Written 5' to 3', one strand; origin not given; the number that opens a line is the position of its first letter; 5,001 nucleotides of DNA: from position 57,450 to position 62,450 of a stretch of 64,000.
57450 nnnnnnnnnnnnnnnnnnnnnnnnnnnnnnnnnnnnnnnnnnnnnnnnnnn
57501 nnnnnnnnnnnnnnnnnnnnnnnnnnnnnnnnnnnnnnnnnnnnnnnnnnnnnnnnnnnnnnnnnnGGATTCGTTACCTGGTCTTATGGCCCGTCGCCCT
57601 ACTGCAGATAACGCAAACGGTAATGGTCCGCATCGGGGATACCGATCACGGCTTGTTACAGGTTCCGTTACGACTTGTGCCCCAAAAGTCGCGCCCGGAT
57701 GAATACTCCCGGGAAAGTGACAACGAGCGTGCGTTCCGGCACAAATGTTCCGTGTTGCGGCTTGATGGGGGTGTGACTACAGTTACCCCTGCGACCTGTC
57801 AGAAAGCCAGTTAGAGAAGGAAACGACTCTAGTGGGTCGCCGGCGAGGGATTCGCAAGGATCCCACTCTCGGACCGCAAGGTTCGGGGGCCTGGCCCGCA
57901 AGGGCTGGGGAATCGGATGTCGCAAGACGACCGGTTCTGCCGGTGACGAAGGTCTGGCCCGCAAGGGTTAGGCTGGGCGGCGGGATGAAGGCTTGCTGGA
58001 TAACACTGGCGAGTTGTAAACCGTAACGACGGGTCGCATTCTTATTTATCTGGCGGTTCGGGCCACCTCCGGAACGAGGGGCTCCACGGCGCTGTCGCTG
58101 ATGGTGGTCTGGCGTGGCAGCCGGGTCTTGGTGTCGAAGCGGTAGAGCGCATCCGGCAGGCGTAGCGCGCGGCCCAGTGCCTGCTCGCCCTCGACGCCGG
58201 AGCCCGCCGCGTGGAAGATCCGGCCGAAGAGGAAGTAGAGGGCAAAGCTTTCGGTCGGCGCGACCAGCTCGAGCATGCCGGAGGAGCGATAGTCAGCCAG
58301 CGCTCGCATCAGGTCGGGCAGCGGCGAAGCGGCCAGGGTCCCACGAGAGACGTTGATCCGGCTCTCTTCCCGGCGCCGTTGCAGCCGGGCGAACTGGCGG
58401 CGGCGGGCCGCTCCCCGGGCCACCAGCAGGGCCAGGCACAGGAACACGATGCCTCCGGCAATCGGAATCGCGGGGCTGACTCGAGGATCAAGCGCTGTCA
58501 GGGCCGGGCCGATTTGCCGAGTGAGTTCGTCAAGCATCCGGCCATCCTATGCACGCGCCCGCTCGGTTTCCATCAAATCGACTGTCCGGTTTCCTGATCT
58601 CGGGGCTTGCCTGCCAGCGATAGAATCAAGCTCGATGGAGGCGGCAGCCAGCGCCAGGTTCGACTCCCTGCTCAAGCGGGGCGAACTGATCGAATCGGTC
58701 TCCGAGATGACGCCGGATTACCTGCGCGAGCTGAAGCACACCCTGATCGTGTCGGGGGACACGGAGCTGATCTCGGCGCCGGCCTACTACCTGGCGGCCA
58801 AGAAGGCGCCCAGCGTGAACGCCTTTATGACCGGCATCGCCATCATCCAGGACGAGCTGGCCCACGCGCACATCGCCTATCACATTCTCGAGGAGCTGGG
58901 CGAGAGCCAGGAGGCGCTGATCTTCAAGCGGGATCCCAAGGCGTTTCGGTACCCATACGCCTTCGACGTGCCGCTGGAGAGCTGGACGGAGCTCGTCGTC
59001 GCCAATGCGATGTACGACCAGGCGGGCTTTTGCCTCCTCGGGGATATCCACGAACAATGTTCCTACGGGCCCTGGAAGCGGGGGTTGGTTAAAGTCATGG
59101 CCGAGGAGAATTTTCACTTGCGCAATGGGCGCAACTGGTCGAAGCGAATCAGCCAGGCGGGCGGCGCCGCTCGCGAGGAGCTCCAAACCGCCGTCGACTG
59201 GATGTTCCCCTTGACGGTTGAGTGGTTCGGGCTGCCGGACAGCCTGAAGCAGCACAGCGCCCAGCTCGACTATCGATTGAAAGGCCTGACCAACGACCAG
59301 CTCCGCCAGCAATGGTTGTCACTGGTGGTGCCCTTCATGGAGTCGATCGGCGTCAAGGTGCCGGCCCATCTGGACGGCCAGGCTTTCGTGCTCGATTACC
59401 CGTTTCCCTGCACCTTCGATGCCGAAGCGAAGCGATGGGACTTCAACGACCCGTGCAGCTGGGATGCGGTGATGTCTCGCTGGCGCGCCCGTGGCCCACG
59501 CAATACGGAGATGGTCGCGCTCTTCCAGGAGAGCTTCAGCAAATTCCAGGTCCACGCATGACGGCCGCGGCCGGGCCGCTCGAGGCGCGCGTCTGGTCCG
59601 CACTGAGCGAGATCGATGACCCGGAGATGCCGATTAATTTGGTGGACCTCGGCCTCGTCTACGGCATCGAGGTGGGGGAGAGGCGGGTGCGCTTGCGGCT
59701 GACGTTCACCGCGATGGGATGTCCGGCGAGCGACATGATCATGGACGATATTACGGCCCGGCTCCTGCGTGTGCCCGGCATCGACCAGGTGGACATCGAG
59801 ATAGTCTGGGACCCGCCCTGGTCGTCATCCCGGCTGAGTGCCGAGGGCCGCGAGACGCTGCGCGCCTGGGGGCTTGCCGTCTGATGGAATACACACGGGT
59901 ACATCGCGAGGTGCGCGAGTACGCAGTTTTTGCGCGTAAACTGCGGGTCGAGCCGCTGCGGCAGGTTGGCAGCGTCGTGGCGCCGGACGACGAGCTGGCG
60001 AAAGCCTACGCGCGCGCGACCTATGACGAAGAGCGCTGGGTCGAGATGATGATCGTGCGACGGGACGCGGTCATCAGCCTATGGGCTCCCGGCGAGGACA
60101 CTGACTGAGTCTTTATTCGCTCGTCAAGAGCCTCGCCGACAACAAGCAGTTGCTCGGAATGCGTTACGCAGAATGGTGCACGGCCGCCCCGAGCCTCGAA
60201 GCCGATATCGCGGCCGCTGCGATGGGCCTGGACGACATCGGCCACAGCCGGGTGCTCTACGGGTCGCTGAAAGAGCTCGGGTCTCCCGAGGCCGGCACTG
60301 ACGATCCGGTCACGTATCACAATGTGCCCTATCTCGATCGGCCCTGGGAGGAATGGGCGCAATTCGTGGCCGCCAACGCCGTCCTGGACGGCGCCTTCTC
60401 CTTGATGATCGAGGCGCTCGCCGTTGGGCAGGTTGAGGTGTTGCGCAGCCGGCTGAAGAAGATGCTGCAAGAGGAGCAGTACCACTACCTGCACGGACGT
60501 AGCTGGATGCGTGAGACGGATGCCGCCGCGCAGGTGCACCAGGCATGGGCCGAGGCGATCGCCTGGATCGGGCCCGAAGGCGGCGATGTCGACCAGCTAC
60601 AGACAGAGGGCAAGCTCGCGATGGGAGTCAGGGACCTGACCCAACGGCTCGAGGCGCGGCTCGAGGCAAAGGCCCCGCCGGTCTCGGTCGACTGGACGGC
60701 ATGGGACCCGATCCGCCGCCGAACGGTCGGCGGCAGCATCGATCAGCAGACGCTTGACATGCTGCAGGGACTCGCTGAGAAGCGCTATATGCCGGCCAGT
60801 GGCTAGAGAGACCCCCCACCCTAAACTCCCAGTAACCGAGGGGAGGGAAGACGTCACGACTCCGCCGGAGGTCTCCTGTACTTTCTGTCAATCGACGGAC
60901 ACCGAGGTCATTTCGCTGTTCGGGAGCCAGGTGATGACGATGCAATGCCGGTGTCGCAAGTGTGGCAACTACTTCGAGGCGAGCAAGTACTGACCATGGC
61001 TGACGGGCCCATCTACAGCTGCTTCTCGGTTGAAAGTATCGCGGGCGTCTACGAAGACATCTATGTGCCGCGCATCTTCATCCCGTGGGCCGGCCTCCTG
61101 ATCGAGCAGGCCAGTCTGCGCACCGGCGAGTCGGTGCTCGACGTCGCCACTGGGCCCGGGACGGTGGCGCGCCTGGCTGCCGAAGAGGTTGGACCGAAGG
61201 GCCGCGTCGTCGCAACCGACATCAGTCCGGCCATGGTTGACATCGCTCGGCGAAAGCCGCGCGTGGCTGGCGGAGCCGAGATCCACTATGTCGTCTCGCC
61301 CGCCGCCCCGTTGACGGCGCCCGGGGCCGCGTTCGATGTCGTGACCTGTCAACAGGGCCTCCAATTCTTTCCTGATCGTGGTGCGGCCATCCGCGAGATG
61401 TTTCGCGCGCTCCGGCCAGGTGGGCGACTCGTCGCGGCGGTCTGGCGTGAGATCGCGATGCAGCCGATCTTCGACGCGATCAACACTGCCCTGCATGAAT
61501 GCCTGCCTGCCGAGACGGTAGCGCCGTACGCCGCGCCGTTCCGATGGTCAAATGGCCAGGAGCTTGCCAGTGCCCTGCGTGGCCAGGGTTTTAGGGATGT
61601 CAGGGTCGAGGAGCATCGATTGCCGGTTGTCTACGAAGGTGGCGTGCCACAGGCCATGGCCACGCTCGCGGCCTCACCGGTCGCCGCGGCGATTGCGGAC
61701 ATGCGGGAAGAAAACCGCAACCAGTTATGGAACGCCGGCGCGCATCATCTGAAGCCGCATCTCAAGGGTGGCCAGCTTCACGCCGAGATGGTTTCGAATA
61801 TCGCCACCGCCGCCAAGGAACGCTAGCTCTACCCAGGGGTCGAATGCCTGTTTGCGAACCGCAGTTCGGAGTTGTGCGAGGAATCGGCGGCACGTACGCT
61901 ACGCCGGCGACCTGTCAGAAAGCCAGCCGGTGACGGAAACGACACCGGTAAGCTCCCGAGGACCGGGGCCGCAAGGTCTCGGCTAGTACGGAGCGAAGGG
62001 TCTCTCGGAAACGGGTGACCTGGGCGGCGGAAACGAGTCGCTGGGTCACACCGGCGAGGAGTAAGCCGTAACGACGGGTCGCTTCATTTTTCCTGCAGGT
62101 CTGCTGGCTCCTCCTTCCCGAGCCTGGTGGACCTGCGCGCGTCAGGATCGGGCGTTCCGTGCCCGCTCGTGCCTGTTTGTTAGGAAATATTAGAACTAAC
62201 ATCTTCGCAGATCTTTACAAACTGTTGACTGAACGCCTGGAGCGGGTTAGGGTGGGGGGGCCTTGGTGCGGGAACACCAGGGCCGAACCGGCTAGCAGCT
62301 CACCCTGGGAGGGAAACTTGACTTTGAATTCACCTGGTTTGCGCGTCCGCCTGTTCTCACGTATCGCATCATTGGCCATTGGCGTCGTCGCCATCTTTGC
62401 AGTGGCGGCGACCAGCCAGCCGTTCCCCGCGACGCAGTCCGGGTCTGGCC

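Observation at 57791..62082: E1 and E2 are direct repeats bracketing a 3.9-kb cassette (DUF4388, PaaA, PaaD-N, PaaB, PaaC, Zn-ribbon, methyltransferase)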

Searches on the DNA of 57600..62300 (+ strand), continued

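Call 57: search_with_rna_model(model_id=R1, source=L067, max_evalue=10, filters=off, show_alignments=2)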
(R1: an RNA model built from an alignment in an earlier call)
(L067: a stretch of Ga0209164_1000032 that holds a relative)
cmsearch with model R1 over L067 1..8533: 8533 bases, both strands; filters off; matches with E-value up to 10: 174.
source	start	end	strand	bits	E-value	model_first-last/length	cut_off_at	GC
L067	7867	7965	-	15.9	0.0003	1-176/176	no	0.64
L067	4606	4628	-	11.9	0.0046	1-176/176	no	0.83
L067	4606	4628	+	11.1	0.0082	1-176/176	no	0.83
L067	1263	1292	-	10.4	0.014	1-176/176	no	0.7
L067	4900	4925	-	9.4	0.026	1-176/176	no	0.85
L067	4900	4925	+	9.3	0.028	1-176/176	no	0.85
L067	7100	7285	-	8.5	0.047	1-176/176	no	0.63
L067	5611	5636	-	8.2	0.059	1-176/176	no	0.81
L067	790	829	+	7.7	0.082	1-176/176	no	0.6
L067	7722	7840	+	7.5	0.094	1-176/176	no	0.67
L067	1082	1197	-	7.5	0.098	1-176/176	no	0.68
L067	1537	1583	-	7.2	0.12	1-176/176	no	0.68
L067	2976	3008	+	7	0.14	1-176/176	no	0.73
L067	8272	8421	+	7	0.14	1-176/176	no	0.66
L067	7969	8008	+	6.7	0.17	1-176/176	no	0.75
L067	2219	2240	-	6.3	0.21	1-176/176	no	0.82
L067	7579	7681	+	6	0.27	1-176/176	no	0.72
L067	650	671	+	5.8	0.3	1-176/176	no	0.86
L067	8463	8492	+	5.3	0.42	1-176/176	no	0.77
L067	5333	5462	+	5.3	0.43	1-176/176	no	0.67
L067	994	1016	+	5.2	0.46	1-176/176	no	0.74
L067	848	865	-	5.2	0.46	1-176/176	no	0.83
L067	8122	8142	+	5.1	0.49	1-176/176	no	0.81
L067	4866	4889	-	5.1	0.49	1-176/176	no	0.92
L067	2467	2491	+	5.1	0.51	1-176/176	no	0.8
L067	2467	2491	-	5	0.52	1-176/176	no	0.8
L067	2976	3008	-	5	0.54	1-176/176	no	0.73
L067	650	671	-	4.8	0.59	1-176/176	no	0.86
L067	7507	7575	+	4.5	0.73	1-176/176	no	0.68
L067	4402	4429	+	4.5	0.77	1-176/176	no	0.71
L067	4805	4827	+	4.4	0.79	1-176/176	no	0.78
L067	7485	7504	-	4.3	0.86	1-176/176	no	0.7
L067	7485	7504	+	4.2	0.89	1-176/176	no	0.7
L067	2845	2865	+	4.2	0.92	1-176/176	no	0.81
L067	3346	3412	-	4.2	0.92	1-176/176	no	0.58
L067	124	155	+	4.2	0.93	1-176/176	no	0.78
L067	6501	6538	-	4.2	0.94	1-176/176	no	0.66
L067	6884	6899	-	4.1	0.95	1-176/176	no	0.69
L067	7083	7124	+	4.1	0.96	1-176/176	no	0.55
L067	2516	2548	-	4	1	1-176/176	no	0.73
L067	6947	6965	-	4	1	1-176/176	no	0.68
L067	5288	5319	-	4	1.1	1-176/176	no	0.81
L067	5527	5540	+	4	1.1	1-176/176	no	0.93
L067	8463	8492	-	4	1.1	1-176/176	no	0.77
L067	994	1016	-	4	1.1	1-176/176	no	0.74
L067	1753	1823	+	3.9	1.1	1-176/176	no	0.69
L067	790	829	-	3.9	1.1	1-176/176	no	0.6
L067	1062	1106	+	3.9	1.1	120-163/176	no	0.78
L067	3787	3817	-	3.9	1.2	1-176/176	no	0.68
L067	392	414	-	3.8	1.2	1-176/176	no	0.65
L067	5611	5636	+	3.8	1.2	1-176/176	no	0.81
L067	7559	7595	-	3.8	1.2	1-176/176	no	0.73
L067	1988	2015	-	3.7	1.2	1-176/176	no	0.71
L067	6565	6605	+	3.7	1.3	1-176/176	no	0.63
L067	6982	7004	+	3.7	1.3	1-176/176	no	0.78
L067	848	865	+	3.7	1.3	1-176/176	no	0.83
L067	5288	5319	+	3.7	1.3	1-176/176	no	0.81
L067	3754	3770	+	3.7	1.3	1-176/176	no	0.76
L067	5527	5540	-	3.6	1.3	1-176/176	no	0.93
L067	522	557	+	3.6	1.4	1-176/176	no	0.61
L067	6375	6392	+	3.5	1.5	95-112/176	no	0.83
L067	4400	4433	-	3.5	1.5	1-176/176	no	0.76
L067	5732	5795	+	3.4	1.5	1-176/176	no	0.61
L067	5246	5270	+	3.4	1.5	1-176/176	no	0.88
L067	2881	2905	-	3.4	1.6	1-176/176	no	0.68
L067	8222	8252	+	3.4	1.6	1-176/176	no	0.71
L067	6187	6216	-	3.3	1.7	1-176/176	no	0.73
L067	3010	3061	+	3.3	1.7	1-176/176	no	0.73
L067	5064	5086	+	3.2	1.8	1-176/176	no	0.74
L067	5732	5795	-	3.2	1.8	1-176/176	no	0.61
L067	120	151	-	3.2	1.9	1-176/176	no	0.75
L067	2662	2674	+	3.2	1.9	1-176/176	no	0.77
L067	2662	2674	-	3.2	1.9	1-176/176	no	0.77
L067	1682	1699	-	3.1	1.9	1-176/176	no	0.89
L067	4805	4827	-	3.1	1.9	1-176/176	no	0.78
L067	8222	8252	-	3.1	2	1-176/176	no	0.71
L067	4021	4061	+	3.1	2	1-176/176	no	0.66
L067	5355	5380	-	2.9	2.2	1-176/176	no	0.73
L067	3010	3061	-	2.9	2.2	1-176/176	no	0.73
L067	6947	6965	+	2.9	2.2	1-176/176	no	0.68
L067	5912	5936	+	2.9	2.3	1-176/176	no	0.76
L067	1263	1292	+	2.8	2.3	1-176/176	no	0.7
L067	177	244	-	2.8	2.3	1-176/176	no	0.74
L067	1114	1142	+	2.8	2.4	1-176/176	no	0.76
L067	7894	7936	+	2.8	2.4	120-163/176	no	0.7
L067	2033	2055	-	2.8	2.4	1-176/176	no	0.74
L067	2847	2862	-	2.7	2.5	1-176/176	no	0.81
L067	2033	2055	+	2.7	2.5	1-176/176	no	0.74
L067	4201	4233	+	2.7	2.5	1-176/176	no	0.61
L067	2881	2905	+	2.7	2.6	1-176/176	no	0.68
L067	6043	6057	+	2.7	2.6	1-176/176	no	0.87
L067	3142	3169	+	2.6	2.7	1-176/176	no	0.64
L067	248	359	+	2.6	2.7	1-176/176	no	0.7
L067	6187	6216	+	2.6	2.8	1-176/176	no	0.73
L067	7969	8008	-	2.5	2.8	1-176/176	no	0.75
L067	6568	6633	-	2.5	3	1-176/176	no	0.68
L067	6680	6707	-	2.4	3.1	1-176/176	no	0.82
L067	6685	6711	+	2.4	3.1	1-176/176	no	0.81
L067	7724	7742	-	2.4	3.2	1-176/176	no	0.79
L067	627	648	-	2.2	3.5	1-176/176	no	0.64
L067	3757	3772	-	2.2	3.6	134-149/176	no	0.81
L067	7754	7771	-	2.2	3.6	1-176/176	no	0.78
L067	4483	4508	-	2.2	3.6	1-176/176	no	0.69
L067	2734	2750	-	2.2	3.6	1-176/176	no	0.94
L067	1559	1587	+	2.1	3.7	1-176/176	no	0.72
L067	176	199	+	2.1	3.7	20-43/176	no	0.75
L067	477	501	+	2.1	3.8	1-176/176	no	0.76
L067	5242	5262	-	2.1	3.8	1-176/176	no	0.86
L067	3612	3666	+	2.1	3.8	1-176/176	no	0.33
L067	2536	2554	+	2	4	1-176/176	no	0.74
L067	7359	7401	+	2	4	1-176/176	no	0.77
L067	2115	2176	+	2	4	1-176/176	no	0.76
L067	2929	2967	+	2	4.1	1-176/176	no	0.79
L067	4871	4893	+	2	4.1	1-176/176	no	0.91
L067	6884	6899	+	2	4.2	1-176/176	no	0.69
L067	6365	6378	-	1.9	4.3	135-148/176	no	0.93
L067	477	501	-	1.9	4.4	1-176/176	no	0.76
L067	7458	7481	+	1.9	4.4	1-176/176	no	0.75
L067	2624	2637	-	1.9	4.4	1-176/176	no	0.86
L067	5068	5084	-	1.9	4.5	1-176/176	no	0.65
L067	2624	2637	+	1.9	4.5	1-176/176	no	0.86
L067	2124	2143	-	1.8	4.6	132-151/176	no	0.75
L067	627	648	+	1.8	4.6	1-176/176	no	0.64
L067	4730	4739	+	1.8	4.7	1-176/176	no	0.6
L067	4730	4739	-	1.8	4.7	1-176/176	no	0.6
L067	4253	4307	+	1.8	4.7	1-176/176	no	0.58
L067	4687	4716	+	1.8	4.8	1-176/176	no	0.53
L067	2271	2280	+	1.8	4.8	1-176/176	no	0.8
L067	2271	2280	-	1.8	4.8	1-176/176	no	0.8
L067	1431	1548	+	1.7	4.9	1-176/176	no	0.6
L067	3472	3496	+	1.7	4.9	1-176/176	no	0.68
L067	7349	7394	-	1.7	4.9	1-176/176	no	0.8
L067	6499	6540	+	1.7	5.1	1-176/176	no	0.6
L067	6982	7013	-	1.7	5.1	1-176/176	no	0.84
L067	1327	1344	-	1.7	5.2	1-176/176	no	0.78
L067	4111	4145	+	1.6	5.4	1-176/176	no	0.74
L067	1682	1699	+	1.6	5.5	1-176/176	no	0.89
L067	1304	1344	+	1.5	5.6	1-176/176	no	0.73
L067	4331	4369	-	1.5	5.7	1-176/176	no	0.56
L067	3356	3429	+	1.5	5.9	1-176/176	no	0.62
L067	6547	6564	-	1.4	6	1-176/176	no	0.89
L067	1796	1832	-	1.4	6.1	1-176/176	no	0.81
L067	8122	8142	-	1.4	6.3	1-176/176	no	0.81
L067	5483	5504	-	1.3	6.6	21-42/176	no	0.55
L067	2097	2118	-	1.3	6.8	1-176/176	no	0.77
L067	8253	8284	-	1.2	6.9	1-176/176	no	0.72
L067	2680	2698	-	1.2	6.9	1-176/176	no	0.89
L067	89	105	+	1.2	6.9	1-176/176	no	0.82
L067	1878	1900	-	1.2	7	1-176/176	no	0.87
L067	7850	7860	+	1.2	7.2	1-176/176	no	0.82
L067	2596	2615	+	1.2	7.2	1-176/176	no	0.75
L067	7850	7860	-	1.2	7.3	1-176/176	no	0.82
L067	1586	1658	-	1.2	7.3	1-176/176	no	0.74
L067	7789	7836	-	1.2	7.3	1-176/176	no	0.6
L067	3246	3278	-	1.1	7.3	1-176/176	no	0.7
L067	4845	4860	+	1.1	7.4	1-176/176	no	0.75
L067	4579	4592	+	1.1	7.4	135-148/176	no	0.93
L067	2596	2615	-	1.1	7.5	1-176/176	no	0.75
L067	3246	3278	+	1.1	7.5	1-176/176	no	0.7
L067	4111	4145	-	1.1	7.6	1-176/176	no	0.74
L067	6543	6558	+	1.1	7.6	1-176/176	no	0.88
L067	1929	1957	+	1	7.9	1-176/176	no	0.59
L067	1614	1639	+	1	8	1-176/176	no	0.73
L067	434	461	+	1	8.1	1-176/176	no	0.75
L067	1721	1753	-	1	8.3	1-176/176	no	0.67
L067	5912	5936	-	1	8.4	1-176/176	no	0.76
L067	351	367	-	0.9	8.4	1-176/176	no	0.88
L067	2183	2230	+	0.9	8.6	1-176/176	no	0.71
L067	7005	7017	+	0.9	8.8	1-176/176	no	1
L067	4541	4566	-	0.9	8.9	1-176/176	no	0.58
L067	3945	3954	+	0.9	9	1-176/176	no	0.8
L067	3945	3954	-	0.9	9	1-176/176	no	0.8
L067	4670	4684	+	0.8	9.3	1-176/176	no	0.8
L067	4063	4088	+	0.8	9.5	1-176/176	no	0.65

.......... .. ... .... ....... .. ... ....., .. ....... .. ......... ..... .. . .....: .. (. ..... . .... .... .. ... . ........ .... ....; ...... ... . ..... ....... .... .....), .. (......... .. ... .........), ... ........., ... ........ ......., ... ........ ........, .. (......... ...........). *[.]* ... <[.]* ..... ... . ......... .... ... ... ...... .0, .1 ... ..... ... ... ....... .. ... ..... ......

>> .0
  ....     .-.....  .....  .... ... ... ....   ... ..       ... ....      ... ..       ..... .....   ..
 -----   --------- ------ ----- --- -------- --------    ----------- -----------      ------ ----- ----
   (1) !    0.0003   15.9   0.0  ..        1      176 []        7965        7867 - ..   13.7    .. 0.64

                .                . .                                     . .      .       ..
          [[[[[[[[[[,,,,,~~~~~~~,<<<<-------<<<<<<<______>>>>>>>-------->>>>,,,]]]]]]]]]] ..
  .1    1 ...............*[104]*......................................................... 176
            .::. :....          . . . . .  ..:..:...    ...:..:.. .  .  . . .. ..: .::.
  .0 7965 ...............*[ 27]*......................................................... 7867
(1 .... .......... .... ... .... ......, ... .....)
